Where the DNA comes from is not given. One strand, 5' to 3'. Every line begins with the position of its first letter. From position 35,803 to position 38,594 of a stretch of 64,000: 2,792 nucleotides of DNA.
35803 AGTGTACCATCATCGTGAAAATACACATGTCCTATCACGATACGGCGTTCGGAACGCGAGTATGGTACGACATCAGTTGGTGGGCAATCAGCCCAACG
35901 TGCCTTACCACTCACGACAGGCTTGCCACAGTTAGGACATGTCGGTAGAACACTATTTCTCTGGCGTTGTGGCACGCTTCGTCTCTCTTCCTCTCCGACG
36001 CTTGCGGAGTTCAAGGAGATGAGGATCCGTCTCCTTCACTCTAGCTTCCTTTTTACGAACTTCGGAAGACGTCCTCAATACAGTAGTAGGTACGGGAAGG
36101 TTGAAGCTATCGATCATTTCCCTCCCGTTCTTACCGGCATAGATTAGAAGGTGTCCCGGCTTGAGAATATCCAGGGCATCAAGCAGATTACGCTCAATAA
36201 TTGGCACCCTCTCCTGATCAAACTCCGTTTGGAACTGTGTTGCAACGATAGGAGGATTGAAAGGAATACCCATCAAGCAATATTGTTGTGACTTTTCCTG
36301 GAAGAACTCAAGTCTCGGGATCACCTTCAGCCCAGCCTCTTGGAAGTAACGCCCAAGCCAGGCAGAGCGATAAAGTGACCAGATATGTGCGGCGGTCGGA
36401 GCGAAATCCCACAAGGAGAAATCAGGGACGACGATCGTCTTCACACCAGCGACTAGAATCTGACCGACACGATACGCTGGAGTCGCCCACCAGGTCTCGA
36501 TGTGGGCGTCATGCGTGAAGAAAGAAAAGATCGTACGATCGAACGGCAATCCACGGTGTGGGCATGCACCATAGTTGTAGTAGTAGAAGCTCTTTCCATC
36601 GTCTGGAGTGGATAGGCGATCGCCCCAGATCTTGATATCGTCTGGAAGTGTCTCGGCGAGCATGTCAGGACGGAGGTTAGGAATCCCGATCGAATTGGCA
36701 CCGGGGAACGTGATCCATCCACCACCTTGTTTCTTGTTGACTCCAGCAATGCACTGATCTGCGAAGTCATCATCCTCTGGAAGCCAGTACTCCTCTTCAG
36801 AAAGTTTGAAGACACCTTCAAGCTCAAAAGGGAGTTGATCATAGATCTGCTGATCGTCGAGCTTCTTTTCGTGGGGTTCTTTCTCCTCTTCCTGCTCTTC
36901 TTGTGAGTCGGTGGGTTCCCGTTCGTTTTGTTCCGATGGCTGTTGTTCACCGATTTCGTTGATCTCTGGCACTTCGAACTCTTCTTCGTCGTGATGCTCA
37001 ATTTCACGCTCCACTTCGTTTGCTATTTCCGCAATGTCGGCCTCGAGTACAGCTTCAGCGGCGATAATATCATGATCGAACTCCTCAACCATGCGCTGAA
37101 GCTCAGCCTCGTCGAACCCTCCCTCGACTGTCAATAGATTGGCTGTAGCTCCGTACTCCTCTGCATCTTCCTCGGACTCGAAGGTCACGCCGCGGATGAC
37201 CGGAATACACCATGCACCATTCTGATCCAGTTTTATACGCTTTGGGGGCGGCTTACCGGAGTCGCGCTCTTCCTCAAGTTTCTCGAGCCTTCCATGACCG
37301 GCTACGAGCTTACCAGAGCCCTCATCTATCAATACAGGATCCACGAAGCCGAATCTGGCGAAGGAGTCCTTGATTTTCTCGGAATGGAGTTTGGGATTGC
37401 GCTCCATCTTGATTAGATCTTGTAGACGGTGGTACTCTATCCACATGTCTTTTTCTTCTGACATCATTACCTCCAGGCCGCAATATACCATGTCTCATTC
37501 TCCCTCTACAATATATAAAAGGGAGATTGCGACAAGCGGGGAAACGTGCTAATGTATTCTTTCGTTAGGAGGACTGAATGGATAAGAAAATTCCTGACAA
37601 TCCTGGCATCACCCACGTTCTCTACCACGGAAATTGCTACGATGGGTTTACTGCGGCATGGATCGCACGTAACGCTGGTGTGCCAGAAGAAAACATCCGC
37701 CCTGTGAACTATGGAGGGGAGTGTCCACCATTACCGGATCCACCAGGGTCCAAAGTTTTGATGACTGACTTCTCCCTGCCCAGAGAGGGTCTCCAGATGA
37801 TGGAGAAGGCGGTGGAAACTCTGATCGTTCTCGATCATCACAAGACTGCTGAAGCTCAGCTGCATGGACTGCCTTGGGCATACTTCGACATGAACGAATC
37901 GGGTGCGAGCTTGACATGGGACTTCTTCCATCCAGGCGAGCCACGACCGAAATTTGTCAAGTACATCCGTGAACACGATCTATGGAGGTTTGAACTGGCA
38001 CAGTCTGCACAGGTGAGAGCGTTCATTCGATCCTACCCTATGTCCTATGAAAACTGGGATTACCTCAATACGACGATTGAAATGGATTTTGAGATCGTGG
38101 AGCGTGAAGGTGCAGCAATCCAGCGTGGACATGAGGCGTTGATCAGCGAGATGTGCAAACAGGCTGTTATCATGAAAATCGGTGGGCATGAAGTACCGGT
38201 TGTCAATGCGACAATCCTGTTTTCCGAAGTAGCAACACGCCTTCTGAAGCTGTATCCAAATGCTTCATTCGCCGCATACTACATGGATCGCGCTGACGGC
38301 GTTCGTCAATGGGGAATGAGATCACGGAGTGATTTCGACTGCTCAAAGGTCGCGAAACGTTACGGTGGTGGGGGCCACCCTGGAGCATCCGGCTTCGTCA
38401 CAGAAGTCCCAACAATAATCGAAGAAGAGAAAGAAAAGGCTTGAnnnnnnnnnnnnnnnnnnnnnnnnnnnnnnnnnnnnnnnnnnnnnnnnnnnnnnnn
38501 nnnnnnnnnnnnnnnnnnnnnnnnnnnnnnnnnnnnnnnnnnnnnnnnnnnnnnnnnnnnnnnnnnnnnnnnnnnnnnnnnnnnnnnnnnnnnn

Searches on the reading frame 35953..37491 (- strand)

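Call 4: search_protein_families(library=pfam, proteins=[window:35953-37491:-], max_evalue=1)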
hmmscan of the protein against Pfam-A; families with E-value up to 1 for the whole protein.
window:35953-37491:- (512 aa): 2 families
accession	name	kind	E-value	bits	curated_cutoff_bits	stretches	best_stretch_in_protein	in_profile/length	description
PF14386.11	DUF4417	-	1.8e-24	86.6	28.9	1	320-457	36-171/183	Domain of unknown function (DUF4417)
PF03477.21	ATP-cone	-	0.98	10.4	25.8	0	144-184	25-66/88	ATP cone domain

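Call 5: search_protein_families(library=phrogs, proteins=[window:35953-37491:-], max_evalue=0.1)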
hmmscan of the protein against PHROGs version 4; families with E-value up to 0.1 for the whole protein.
window:35953-37491:- (512 aa): 9 families
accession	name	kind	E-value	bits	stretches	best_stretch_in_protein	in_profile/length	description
phrog_940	-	DNA, RNA and nucleotide metabolism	2.7e-42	146.4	1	16-480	4-363/388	nuclease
phrog_620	-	DNA, RNA and nucleotide metabolism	1.5e-18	68.6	1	12-210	3-185/217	ParB-like partition protein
phrog_8680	-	unknown function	2.6e-18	66.9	1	320-454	60-192/221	-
phrog_498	-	other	1.8e-17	64.1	1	9-178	26-187/633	DNA methyltransferase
phrog_723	-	DNA, RNA and nucleotide metabolism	4.8e-11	43.9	1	18-197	13-166/223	ParB-like partition protein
phrog_9353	-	unknown function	5.9e-11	43.7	1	30-218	23-206/245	-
phrog_15396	-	DNA, RNA and nucleotide metabolism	5e-06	27.5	1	18-70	4-59/258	ParB-like partition nuclease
phrog_18056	-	DNA, RNA and nucleotide metabolism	0.00031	20.7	1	16-76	1-63/387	ParB-like partition nuclease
phrog_8071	-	DNA, RNA and nucleotide metabolism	0.0024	18.2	1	15-69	4-61/389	ParB-like partition protein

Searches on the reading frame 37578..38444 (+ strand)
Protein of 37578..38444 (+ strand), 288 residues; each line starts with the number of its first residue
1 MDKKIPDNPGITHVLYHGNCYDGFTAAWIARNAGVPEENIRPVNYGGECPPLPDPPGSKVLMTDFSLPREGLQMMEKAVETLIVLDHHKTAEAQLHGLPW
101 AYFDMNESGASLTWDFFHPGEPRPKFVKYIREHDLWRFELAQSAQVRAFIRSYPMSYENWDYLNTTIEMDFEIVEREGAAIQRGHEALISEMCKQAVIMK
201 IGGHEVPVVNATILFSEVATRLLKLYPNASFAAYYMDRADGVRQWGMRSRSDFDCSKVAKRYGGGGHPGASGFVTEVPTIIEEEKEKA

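Call 4: search_protein_families(library=pfam, proteins=[window:37578-38444:+], max_evalue=1)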
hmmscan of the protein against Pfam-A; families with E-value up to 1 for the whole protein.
window:37578-38444:+ (288 aa): 2 families
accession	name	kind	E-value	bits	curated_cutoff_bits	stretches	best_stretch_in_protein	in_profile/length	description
PF02272.25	DHHA1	-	4.5e-05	24.3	25.9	1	216-277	19-85/102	DHHA1 domain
PF01368.27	DHH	-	0.079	13.7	28.1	1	46-101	40-85/125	DHH family, N-terminal domain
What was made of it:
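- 37578..38444 (+): DHH/DHHA1 phosphoesterase (context gene named in the finding). Pfam DHHA1 24.3 bits, below its cutoff (call 4).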

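Call 5: search_protein_families(library=phrogs, proteins=[window:37578-38444:+], max_evalue=0.1)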
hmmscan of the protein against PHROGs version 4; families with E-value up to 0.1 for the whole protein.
window:37578-38444:+ (288 aa): 1 family
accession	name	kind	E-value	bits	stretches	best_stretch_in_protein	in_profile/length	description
phrog_4771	-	other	6.7e-69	233.7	1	5-276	11-284/363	DHH phosphoesterase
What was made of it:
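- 37578..38444 (+): phrog_4771 E 6.7e-69 (call 5).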

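Call 72: search_protein_families(library=ncbifam, proteins=[window:37578-38444:+], max_evalue=0.1)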
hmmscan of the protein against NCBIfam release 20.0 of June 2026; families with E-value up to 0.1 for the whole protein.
window:37578-38444:+ (288 aa): 1 family
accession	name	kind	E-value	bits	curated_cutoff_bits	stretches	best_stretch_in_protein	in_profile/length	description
NF053633.1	OlncasPapPhNrnA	equivalog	0.021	13.8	350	1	243-276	265-299/317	bifunctional oligoribonuclease/PAP phosphatase NrnA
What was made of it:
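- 37578..38444 (+): NrnA E 0.021 (call 72).
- On NrnA-type pAp phosphatase (DHH gene 37578-38444): NF053633 E 0.021, 13.8 bits against a cutoff of 350 (call 72).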

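Call 86: search_dna_similar(query=window:37578-38441:+, collection=phages, mode=protein, max_evalue=0.00001, max_rows=12)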
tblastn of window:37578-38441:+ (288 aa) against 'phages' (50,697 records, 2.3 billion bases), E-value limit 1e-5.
Records with a match: 128; places in all: 128; records where one place covers at least 80% of the query: 108.
Best place of each record, by identity: <60% 128.
By first word of the organism name: Caulobacter 30; Vibrio 27; Serratia 17; Pseudomonas 15; Brevundimonas 8; Klebsiella 7; Ralstonia 5; Erwinia 3; Xanthomonas 2; Acinetobacter 2; and 11 more.
By host as written in the record: Caulobacter vibrioides CB15 11; Vibrio anguillarum strain BA35 10; Klebsiella pneumoniae 9; - 8; Brevundimonas pondensis LVF1 6; Caulobacter crescentus 6; Caulobacter vibrioides 6; Caulobacter crescentus NA1000 6; and 39 more.
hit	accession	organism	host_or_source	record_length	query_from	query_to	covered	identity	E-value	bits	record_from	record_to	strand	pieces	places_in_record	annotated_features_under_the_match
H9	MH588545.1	Caulobacter phage CcrPW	Caulobacter vibrioides CB15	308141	5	273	93%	34.8%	6e-37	144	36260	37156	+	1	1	hypothetical protein (x2)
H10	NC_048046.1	Caulobacter phage CcrPW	Caulobacter vibrioides CB15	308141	5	273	93%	34.8%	6e-37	144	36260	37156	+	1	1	DHH phosphoesterase | hypothetical protein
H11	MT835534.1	Bacteriophage sp.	human fecal samples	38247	6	283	97%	33.2%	6e-41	156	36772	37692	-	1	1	record has no annotation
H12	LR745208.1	uncultured phage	metagenomic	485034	14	276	91%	35.0%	7e-38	147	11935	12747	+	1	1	record has no annotation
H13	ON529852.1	Brevundimonas phage vB_BpoS-Kabachok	Brevundimonas pondensis LVF1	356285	14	284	94%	33.9%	3e-33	134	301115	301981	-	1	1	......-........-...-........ exonuclease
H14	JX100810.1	Caulobacter phage CcrColossus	Caulobacter crescentus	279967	5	273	93%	33.3%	3e-34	137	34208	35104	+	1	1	putative DHH phosphoesterase protein | hypothetical protein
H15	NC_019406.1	Caulobacter phage CcrColossus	Caulobacter crescentus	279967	5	273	93%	33.3%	3e-34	137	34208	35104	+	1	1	DHH phosphoesterase | hypothetical protein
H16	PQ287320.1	Caulobacter phage BL57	Caulobacter vibrioides CB15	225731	15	262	86%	35.8%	1e-41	158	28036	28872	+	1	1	hypothetical protein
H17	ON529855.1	Brevundimonas phage vB_BpoS-Domovoi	Brevundimonas pondensis EIF1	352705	14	284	94%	32.7%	3e-33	134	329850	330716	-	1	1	putative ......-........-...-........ exonuclease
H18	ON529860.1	Brevundimonas phage vB_BpoS-Papperlapapp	Brevundimonas pondensis LVF1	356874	14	284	94%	32.7%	3e-33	134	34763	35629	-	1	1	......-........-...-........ exonuclease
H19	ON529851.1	Brevundimonas phage vB_BpoS-Marchewka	Brevundimonas pondensis LVF1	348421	14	284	94%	32.7%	9e-33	132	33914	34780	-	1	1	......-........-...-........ exonuclease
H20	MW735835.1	Pseudomonas phage pPa_SNUABM_DT01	Pseudomonas aeruginosa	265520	7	273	93%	32.9%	3e-29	122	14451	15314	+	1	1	hypothetical protein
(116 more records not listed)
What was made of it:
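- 37578..38444 (+): Homologs in 128 phage records (call 86).
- Closest known: NrnA-type DHH/DHHA1 pAp phosphatase/oligoribonuclease. Different: Widespread in phages that lack ORF2 (call 86).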
